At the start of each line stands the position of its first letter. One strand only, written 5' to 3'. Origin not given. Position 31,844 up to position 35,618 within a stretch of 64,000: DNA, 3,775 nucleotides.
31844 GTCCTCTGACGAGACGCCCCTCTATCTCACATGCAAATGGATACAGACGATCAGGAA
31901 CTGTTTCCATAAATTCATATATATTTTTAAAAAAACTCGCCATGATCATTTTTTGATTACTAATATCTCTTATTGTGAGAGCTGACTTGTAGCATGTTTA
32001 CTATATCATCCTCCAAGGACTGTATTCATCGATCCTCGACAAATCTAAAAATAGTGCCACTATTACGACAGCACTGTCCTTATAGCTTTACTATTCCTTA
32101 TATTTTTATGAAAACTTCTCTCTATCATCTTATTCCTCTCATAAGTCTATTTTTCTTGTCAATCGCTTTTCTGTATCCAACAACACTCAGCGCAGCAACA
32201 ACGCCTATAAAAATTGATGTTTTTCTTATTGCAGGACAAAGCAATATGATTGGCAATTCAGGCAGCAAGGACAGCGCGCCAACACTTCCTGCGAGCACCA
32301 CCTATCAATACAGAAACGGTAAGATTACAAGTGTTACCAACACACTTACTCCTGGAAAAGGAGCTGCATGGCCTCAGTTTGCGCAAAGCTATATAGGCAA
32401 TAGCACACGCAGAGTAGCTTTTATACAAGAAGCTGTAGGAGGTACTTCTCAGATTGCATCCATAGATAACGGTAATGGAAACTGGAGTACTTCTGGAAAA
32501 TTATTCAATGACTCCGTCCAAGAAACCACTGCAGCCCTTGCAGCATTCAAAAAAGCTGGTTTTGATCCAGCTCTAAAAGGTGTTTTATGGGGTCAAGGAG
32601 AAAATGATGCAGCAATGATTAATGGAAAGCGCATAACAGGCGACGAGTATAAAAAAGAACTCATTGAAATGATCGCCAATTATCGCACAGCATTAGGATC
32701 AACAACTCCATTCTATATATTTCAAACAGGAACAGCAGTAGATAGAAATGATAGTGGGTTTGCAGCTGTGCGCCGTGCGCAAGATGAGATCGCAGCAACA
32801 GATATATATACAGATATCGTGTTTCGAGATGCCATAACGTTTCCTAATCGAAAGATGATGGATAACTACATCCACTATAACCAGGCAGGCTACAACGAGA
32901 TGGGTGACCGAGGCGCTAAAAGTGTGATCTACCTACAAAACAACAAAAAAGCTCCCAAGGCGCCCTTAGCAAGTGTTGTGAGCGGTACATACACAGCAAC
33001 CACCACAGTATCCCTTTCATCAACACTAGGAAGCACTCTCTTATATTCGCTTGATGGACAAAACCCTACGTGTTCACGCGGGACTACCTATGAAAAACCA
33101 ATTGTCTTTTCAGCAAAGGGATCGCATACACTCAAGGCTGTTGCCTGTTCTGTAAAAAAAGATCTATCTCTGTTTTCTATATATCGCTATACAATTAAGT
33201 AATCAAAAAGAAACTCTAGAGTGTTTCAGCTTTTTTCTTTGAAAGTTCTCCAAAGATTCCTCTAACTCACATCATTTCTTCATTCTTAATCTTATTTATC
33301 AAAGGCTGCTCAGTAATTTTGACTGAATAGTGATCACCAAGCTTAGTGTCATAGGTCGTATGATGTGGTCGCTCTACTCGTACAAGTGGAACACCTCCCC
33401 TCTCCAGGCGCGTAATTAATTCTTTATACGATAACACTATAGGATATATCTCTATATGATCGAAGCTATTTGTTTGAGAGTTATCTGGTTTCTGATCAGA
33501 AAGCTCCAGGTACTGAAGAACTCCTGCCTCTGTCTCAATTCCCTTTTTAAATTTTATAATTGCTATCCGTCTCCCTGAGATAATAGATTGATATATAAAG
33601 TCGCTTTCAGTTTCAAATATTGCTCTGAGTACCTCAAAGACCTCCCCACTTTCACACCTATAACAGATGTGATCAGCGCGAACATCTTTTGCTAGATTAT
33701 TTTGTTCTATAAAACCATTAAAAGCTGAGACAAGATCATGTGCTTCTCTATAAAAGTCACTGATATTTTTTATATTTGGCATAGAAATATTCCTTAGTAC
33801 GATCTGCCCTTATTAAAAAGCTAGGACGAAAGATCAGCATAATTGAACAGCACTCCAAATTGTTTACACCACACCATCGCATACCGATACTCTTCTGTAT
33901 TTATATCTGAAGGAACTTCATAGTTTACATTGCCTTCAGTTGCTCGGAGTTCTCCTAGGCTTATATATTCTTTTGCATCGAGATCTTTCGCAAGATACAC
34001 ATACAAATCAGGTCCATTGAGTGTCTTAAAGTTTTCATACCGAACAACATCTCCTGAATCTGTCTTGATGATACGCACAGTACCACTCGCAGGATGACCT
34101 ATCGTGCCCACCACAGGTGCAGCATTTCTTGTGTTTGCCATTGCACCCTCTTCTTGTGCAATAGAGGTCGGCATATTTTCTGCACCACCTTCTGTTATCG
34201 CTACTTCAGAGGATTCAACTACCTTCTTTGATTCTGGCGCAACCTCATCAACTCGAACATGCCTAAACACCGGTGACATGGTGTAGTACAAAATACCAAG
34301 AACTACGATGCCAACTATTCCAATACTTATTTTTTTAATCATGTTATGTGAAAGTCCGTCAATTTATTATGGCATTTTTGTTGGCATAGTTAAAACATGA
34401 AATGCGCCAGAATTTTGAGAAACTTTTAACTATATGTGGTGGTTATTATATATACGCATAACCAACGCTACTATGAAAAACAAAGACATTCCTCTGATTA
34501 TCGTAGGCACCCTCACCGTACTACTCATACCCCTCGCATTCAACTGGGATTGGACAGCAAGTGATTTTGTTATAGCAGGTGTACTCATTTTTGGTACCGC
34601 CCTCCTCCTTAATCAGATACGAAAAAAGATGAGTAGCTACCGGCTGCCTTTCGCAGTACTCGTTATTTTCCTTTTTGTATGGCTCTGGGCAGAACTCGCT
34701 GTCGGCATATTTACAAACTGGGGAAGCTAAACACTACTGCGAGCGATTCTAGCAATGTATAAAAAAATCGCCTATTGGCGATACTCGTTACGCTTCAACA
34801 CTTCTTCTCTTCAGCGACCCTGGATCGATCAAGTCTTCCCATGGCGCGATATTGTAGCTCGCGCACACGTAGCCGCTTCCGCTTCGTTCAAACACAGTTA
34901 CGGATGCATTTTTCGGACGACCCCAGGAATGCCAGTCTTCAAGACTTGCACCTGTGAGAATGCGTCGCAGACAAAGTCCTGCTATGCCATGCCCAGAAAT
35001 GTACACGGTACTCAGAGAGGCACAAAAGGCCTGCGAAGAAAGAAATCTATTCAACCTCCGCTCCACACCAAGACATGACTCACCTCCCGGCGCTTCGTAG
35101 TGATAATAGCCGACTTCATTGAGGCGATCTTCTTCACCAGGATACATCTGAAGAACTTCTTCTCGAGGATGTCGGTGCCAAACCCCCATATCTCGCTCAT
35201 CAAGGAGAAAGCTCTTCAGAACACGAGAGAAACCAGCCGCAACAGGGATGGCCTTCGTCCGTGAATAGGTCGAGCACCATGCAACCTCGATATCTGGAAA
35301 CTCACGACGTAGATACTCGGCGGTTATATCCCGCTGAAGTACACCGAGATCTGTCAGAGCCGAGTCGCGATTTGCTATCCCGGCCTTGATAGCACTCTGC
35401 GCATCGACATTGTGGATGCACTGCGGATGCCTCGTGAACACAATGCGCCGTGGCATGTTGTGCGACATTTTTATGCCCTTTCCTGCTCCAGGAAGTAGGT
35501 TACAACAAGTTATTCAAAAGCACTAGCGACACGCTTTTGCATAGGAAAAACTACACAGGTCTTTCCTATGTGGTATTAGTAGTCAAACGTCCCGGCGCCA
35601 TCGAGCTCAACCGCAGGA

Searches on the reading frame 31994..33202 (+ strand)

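Call 39: search_protein_families(library=pfam, proteins=[window:31994-33202:+], max_evalue=0.00001)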
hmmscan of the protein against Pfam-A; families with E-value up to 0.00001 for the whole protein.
window:31994-33202:+ (402 aa): 3 families
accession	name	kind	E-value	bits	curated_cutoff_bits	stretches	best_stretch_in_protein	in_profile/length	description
PF03629.24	SASA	-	5.2e-20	72.4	24.8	1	74-312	2-225/226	Carbohydrate esterase, sialic acid-specific acetylesterase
PF13290.12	CHB_HEX_C_1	-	8.5e-09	35.7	22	1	330-386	3-57/67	Chitobiase/beta-hexosaminidase C-terminal domain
PF13287.12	Fn3_assoc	-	1.1e-07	32.3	23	1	339-392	1-52/59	Fn3 associated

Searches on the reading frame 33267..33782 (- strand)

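Call 49: search_protein_families(library=pfam, proteins=[window:33267-33782:-], max_evalue=0.001)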
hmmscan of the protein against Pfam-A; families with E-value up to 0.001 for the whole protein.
window:33267-33782:- (171 aa): 1 family
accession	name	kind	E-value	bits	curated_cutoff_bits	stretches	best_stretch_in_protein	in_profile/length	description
PF06185.18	YecM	-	4.1e-14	53.1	25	1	24-112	19-108/180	YecM protein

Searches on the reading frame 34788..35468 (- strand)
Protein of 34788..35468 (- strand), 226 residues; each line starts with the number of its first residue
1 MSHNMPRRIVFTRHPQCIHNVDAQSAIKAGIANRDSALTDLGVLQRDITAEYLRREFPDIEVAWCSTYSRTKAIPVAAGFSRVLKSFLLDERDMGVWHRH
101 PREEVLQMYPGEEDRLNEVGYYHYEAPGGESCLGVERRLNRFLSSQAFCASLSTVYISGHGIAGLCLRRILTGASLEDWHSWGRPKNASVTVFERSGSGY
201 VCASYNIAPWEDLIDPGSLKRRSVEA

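Call 39: search_protein_families(library=pfam, proteins=[window:34788-35468:-], max_evalue=0.00001)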
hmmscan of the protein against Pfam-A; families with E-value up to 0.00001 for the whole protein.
window:34788-35468:- (226 aa): 1 family
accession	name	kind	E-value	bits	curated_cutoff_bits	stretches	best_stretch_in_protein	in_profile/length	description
PF00300.27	His_Phos_1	-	1.1e-18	68.1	21.7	1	9-207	1-193/194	Histidine phosphatase superfamily (branch 1)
